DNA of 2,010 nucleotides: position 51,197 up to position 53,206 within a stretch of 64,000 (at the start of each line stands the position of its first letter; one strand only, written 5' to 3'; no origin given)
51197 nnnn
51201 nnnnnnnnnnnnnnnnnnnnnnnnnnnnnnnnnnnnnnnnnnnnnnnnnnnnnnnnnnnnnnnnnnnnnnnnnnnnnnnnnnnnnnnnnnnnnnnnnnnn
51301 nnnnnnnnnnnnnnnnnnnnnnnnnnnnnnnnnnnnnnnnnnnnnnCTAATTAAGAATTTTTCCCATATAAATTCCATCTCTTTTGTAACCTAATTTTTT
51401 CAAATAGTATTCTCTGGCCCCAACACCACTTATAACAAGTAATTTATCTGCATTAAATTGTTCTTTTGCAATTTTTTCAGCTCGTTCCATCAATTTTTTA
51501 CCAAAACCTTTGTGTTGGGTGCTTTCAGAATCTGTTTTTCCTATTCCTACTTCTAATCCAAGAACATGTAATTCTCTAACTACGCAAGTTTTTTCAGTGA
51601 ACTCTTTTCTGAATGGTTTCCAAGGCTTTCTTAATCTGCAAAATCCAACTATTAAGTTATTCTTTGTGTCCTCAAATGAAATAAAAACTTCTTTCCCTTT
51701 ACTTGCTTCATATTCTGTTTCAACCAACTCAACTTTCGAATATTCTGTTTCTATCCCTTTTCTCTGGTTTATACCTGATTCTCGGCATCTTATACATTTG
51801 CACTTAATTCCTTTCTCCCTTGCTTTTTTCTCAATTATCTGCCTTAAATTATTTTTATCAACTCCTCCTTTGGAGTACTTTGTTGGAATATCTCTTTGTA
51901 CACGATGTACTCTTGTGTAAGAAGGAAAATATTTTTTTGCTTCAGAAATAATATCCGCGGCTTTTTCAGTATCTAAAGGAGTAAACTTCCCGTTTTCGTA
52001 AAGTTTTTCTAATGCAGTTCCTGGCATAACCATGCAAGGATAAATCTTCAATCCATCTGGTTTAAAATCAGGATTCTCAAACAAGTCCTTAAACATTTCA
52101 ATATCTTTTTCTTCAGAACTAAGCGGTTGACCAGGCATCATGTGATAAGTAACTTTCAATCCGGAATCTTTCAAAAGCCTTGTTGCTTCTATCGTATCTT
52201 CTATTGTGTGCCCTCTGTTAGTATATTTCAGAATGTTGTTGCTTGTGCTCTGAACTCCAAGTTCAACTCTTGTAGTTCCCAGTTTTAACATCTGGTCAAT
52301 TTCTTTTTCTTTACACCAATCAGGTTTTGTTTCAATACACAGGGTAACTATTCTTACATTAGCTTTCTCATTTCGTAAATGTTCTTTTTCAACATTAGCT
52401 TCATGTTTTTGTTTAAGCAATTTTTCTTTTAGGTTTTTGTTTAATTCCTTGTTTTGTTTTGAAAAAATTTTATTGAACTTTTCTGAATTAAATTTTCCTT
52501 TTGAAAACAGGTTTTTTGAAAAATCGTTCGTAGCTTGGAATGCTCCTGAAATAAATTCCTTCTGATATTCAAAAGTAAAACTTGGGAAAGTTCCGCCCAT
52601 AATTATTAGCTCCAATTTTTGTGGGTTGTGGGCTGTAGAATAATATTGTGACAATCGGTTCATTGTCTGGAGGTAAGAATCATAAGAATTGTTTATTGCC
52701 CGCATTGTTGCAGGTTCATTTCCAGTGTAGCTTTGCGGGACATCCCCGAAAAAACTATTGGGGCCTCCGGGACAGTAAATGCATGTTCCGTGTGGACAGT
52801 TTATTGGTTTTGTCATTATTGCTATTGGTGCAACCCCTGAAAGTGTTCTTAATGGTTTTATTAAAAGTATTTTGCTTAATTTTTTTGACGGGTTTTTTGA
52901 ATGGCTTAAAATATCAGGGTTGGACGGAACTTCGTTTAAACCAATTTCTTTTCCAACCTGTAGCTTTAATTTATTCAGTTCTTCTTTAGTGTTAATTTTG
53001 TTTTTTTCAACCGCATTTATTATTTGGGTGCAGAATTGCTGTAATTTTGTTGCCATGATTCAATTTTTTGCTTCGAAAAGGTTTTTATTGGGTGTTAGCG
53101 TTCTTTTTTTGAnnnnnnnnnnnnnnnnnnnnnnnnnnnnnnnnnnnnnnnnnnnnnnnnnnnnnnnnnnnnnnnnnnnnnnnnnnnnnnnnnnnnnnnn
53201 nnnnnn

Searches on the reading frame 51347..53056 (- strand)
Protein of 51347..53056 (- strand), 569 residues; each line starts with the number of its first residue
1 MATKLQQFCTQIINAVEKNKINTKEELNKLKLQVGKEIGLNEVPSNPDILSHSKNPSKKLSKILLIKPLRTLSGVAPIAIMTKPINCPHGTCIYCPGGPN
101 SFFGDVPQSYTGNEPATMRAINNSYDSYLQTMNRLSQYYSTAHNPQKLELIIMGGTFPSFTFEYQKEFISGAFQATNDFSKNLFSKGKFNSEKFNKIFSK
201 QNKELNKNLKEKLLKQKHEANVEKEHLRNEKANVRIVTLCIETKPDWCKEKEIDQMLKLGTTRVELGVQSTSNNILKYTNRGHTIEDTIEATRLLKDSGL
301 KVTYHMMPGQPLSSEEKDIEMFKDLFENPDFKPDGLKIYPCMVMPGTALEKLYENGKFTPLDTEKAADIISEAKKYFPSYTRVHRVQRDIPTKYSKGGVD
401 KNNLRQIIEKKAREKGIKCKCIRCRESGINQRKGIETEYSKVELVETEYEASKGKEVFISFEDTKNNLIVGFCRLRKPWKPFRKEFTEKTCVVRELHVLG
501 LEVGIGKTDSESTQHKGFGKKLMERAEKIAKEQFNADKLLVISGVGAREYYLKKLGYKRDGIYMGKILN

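Call 28: search_protein_families(library=pfam, proteins=[window:51347-53056:-], max_evalue=0.01)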
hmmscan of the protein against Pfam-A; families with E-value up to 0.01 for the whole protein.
window:51347-53056:- (569 aa): 6 families
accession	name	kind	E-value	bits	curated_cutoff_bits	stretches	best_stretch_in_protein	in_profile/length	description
PF16199.10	Radical_SAM_C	-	1.4e-21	76.8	31.9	1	333-413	1-84/85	Radical_SAM C-terminal domain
PF04055.27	Radical_SAM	-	8.7e-16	59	29.5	1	219-316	72-157/166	Radical SAM superfamily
PF23613.1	ELP3_N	-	1.1e-11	44.9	27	1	6-71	2-69/70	ELP3 N-terminal domain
PF00583.31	Acetyltransf_1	-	1.1e-07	32.6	20.7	1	453-557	31-116/116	Acetyltransferase (GNAT) family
PF13673.13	Acetyltransf_10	-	0.0012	19.3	23.6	1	511-559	61-109/128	Acetyltransferase (GNAT) domain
PF13508.13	Acetyltransf_7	-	0.0034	18.2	27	0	511-558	38-83/84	Acetyltransferase (GNAT) domain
